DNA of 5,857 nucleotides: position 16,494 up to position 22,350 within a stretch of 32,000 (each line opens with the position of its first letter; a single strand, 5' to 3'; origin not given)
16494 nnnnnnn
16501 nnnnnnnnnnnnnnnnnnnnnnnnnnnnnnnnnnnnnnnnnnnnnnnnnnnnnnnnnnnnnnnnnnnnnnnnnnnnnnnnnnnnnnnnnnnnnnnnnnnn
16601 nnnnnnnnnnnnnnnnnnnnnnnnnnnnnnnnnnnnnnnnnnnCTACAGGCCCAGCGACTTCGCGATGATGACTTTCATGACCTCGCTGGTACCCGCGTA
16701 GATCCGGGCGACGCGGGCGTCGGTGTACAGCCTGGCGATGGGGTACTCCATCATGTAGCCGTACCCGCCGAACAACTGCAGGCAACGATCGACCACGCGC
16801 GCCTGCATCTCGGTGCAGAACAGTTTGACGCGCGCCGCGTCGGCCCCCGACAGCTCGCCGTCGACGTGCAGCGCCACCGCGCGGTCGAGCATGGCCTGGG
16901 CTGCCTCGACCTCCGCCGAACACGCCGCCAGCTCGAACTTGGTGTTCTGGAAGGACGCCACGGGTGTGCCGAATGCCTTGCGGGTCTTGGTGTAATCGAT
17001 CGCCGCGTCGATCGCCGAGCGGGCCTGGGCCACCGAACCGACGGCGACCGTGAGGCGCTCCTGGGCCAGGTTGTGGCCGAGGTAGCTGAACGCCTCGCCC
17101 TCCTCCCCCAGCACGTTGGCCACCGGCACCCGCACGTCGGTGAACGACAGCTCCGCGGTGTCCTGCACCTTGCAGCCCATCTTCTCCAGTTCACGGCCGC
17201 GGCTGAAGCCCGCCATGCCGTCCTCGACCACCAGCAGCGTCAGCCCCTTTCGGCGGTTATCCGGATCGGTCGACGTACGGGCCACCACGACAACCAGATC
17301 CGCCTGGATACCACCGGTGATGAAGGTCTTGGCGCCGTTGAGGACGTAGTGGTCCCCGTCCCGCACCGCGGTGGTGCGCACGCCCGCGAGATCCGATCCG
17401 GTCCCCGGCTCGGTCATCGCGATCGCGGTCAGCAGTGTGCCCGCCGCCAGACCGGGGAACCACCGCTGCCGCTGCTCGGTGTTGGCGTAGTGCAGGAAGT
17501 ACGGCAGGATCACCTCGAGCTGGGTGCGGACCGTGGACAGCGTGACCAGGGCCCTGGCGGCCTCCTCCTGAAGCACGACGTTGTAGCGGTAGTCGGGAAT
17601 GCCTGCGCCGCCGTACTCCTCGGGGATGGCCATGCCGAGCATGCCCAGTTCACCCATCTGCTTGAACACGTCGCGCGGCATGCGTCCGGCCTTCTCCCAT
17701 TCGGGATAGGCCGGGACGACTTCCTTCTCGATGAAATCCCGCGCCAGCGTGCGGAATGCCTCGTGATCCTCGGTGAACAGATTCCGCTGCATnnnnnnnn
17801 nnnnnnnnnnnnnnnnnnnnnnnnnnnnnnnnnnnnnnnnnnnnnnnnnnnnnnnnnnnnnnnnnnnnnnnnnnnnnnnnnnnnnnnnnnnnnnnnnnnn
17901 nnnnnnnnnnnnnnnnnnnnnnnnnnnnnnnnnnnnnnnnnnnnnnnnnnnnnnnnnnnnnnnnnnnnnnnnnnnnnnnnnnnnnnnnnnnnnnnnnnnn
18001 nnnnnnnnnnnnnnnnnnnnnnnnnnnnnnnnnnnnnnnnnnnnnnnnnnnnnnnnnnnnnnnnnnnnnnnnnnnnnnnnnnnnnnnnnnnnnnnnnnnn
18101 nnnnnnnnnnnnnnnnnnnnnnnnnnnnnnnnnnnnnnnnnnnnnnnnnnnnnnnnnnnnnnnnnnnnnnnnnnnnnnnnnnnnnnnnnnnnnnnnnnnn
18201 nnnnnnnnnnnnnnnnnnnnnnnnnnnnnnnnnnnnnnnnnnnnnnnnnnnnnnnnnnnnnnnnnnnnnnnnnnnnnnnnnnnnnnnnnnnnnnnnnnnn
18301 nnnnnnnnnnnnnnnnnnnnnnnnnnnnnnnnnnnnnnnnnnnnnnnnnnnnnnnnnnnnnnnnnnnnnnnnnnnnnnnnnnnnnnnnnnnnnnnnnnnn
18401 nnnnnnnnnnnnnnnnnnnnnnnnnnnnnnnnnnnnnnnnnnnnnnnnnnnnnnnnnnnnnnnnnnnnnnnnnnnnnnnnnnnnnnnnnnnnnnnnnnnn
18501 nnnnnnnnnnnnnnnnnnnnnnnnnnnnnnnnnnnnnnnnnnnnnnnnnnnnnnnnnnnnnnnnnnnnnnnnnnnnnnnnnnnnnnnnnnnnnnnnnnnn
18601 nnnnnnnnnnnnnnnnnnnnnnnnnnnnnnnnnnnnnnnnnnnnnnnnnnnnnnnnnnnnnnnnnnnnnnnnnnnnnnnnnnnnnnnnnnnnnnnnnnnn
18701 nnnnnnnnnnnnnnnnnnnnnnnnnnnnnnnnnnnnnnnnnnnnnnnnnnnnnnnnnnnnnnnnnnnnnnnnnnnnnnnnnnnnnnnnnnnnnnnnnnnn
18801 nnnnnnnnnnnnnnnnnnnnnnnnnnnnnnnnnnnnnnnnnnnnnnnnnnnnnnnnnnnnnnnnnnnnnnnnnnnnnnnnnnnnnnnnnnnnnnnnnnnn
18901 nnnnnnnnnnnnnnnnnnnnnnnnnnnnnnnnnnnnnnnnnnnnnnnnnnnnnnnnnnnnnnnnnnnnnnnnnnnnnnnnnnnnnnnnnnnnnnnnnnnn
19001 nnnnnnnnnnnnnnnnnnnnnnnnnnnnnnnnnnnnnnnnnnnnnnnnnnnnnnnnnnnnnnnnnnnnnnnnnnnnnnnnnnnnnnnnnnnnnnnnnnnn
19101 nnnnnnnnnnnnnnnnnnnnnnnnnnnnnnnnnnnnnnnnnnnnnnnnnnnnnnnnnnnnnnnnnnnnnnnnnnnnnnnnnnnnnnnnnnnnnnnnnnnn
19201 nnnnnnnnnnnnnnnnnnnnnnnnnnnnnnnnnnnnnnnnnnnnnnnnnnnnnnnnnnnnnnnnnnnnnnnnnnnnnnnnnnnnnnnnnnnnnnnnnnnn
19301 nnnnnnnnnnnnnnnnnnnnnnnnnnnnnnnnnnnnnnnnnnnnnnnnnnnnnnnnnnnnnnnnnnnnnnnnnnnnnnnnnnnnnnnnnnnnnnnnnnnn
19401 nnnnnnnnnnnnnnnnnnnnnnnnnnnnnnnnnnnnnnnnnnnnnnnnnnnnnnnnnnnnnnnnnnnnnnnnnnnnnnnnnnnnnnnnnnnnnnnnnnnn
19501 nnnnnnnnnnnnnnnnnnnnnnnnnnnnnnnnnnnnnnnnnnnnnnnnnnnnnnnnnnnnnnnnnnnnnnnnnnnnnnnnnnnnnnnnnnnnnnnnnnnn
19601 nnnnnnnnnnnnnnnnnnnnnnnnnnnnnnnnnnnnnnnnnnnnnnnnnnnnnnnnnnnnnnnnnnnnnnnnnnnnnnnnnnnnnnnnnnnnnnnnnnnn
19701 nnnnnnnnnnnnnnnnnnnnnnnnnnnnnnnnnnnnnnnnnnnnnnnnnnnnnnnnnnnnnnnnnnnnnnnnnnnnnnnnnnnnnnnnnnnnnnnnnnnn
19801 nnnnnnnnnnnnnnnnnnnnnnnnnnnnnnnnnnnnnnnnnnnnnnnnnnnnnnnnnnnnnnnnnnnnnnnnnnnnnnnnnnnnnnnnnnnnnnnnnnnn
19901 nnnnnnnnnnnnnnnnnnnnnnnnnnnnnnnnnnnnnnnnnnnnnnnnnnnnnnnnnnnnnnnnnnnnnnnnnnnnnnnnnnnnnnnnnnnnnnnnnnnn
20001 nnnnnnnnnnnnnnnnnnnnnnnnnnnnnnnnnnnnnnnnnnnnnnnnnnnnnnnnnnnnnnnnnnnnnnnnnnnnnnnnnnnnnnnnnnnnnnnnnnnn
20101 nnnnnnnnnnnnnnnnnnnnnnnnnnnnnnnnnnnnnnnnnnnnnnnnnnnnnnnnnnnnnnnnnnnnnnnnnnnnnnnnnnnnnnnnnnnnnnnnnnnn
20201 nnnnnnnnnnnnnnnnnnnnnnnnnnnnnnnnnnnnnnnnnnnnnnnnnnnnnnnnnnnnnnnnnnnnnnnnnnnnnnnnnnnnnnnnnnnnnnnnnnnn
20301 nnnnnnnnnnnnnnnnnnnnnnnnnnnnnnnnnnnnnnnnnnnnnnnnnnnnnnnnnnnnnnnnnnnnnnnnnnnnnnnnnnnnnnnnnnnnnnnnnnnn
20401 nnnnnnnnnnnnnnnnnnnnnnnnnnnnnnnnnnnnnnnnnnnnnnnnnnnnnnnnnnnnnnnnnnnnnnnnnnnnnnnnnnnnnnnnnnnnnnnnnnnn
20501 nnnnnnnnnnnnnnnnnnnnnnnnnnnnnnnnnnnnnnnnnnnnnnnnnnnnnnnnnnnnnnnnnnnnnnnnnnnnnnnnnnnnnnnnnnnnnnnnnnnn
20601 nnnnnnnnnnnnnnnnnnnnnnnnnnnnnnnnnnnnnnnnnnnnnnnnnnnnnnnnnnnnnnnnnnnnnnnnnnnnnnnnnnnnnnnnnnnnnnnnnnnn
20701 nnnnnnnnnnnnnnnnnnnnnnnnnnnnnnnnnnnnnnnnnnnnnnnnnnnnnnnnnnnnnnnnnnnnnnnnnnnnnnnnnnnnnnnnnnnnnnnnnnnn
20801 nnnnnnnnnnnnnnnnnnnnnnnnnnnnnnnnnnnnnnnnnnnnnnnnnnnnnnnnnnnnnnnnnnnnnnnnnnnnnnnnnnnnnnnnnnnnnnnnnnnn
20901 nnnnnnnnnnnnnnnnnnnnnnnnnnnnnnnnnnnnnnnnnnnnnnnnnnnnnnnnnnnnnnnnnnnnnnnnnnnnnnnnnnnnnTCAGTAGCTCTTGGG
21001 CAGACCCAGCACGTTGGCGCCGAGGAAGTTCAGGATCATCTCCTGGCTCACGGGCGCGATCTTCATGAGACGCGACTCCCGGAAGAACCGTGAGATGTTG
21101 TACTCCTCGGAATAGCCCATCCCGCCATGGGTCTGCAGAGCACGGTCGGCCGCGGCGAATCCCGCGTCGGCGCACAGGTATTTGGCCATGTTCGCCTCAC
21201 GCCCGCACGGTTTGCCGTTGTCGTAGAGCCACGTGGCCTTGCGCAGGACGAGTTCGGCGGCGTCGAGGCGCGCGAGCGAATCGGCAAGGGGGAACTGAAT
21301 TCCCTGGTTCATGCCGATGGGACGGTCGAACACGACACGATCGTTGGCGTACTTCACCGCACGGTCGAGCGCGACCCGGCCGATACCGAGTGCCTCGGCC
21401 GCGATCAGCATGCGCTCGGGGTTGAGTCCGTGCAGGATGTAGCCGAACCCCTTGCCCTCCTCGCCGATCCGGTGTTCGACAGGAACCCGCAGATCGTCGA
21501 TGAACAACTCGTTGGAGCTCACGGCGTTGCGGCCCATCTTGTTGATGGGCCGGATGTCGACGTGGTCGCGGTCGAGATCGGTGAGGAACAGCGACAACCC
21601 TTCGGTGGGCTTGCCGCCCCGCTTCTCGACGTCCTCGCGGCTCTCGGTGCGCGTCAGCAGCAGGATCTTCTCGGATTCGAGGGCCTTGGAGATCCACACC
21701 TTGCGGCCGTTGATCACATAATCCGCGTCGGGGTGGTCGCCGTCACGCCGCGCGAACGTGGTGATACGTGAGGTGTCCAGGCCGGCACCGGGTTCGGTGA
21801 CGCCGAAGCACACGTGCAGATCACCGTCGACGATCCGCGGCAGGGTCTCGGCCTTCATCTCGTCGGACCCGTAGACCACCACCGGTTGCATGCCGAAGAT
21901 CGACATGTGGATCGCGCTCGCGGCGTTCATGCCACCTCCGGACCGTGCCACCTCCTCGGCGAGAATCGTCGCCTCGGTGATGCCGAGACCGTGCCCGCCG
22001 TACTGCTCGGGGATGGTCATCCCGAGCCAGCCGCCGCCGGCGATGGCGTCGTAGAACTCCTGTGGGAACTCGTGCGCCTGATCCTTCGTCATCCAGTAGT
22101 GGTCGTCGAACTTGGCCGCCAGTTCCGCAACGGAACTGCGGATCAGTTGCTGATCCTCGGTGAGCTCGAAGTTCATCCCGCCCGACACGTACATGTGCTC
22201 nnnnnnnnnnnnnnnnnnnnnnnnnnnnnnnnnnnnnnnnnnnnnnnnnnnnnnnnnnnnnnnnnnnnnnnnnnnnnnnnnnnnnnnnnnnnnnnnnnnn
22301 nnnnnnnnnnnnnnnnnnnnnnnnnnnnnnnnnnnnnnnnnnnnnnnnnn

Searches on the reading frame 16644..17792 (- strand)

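Call 7: search_protein_families(library=pfam, proteins=[window:16644-17792:-])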
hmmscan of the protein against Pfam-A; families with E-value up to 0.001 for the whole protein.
window:16644-17792:- (382 aa): 5 families
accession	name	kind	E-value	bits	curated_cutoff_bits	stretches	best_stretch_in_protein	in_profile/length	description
PF00441.29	Acyl-CoA_dh_1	-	3.7e-43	147.7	22.4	1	236-380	5-149/150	Acyl-CoA dehydrogenase, C-terminal domain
PF02771.21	Acyl-CoA_dh_N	-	4e-31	108.2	22.9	1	7-118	1-112/113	Acyl-CoA dehydrogenase, N-terminal domain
PF02770.24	Acyl-CoA_dh_M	-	5.2e-26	91.1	33.3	1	123-220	1-97/97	Acyl-CoA dehydrogenase, middle domain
PF08028.16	Acyl-CoA_dh_2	-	5.2e-20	72.5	22.7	1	254-369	8-133/134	Acyl-CoA dehydrogenase, C-terminal domain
PF22924.1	ACOX_C_alpha1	-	7.1e-08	32.9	27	1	265-380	49-168/169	Acyl-CoA oxidase, C-alpha1 domain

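Call 8: search_protein_families(library=ncbifam, proteins=[window:16644-17792:-])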
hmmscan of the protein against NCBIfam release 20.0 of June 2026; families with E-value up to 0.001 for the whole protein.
window:16644-17792:- (382 aa): 23 families
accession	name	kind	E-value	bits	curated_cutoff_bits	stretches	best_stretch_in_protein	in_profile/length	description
NF042972.1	AcrlCoAredClosAcrC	equivalog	7.2e-104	347.5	640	1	5-379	4-375/378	acryloyl-CoA reductase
NF058590.1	AcCoDHFadEBacil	equivalog_domain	4.5e-77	259.9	600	1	6-379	21-409/586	acyl-CoA dehydrogenase FadE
NF045552.1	GlutCoADH_Des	equivalog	2.3e-75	254.2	470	1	6-378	5-377/387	glutaryl-CoA dehydrogenase Acd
NF043006.1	CyhCrbnylCoADH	equivalog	7.2e-67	226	650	1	16-379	14-374/380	cyclohexane-1-carbonyl-CoA dehydrogenase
TIGR03207.1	cyc_hxne_CoA_dh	equivalog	7.4e-64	215.8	575.35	1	7-378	2-369/372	cyclohexanecarboxyl-CoA dehydrogenase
NF042439.1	SulpropCoADesulf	equivalog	2e-62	211.1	600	1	16-379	3-369/379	3-sulfinopropanoyl-CoA desulfinase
NF008997.0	PRK12341.1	equivalog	1.7e-59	201.8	537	1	7-377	6-373/382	acyl-CoA dehydrogenase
NF045652.1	ProlPCPDhRedW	equivalog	5.3e-57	193.3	650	1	10-382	4-375/376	L-prolyl-[peptidyl-carrier protein] dehydrogenase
NF002885.1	PRK03354.1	equivalog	4.8e-53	180.5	540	1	6-378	5-371/378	crotonobetainyl-CoA dehydrogenase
NF053553.1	prodigi_MBC_PigA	equivalog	2.8e-49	168.2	500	1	35-382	34-381/381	prodigiosin MBC biosynthesis dehydrogenase PigA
NF052270.1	Staph_DH_FadE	equivalog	5.2e-44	150.6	600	1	17-380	32-393/400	acyl-CoA dehydrogenase FadE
TIGR03203.1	pimD_small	equivalog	6.9e-31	107.7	652.7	1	35-357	35-353/378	pimeloyl-CoA dehydrogenase small subunit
TIGR03204.1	pimC_large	equivalog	5.2e-30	104.6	623.85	1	6-378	4-390/395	pimeloyl-CoA dehydrogenase large subunit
NF037942.1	ac_ACP_DH_MbtN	equivalog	2.8e-29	102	700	1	10-378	2-363/376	mycobactin biosynthesis acyl-ACP dehydrogenase MbtN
NF007000.1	PRK09463.1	subfamily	1.6e-28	99.5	600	1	31-358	64-412/726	acyl-CoA dehydrogenase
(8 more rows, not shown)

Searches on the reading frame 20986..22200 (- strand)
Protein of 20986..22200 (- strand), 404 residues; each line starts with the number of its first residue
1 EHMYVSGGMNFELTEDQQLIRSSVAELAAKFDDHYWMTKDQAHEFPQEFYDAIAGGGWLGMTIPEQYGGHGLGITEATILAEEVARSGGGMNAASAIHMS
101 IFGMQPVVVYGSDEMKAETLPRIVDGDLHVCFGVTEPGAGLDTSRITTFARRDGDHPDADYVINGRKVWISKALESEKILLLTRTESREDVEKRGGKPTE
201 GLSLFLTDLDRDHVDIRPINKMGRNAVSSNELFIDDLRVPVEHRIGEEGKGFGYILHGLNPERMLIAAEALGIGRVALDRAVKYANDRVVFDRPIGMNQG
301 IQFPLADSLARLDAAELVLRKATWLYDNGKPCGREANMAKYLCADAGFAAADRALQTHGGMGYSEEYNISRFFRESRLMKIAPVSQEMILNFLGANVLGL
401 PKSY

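Call 23: search_protein_families(library=pfam, proteins=[window:20986-22200:-], max_evalue=0.00001)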
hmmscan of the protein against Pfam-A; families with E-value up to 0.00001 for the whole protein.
window:20986-22200:- (404 aa): 4 families
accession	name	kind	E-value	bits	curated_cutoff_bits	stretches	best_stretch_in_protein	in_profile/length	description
PF00441.29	Acyl-CoA_dh_1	-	1.1e-40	139.7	22.4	1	249-397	1-149/150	Acyl-CoA dehydrogenase, C-terminal domain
PF02771.21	Acyl-CoA_dh_N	-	2.9e-26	92.5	22.9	1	14-127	1-113/113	Acyl-CoA dehydrogenase, N-terminal domain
PF02770.24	Acyl-CoA_dh_M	-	5.9e-18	65.3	33.3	1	131-236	1-96/97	Acyl-CoA dehydrogenase, middle domain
PF08028.16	Acyl-CoA_dh_2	-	9.9e-16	58.7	22.7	1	265-375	2-122/134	Acyl-CoA dehydrogenase, C-terminal domain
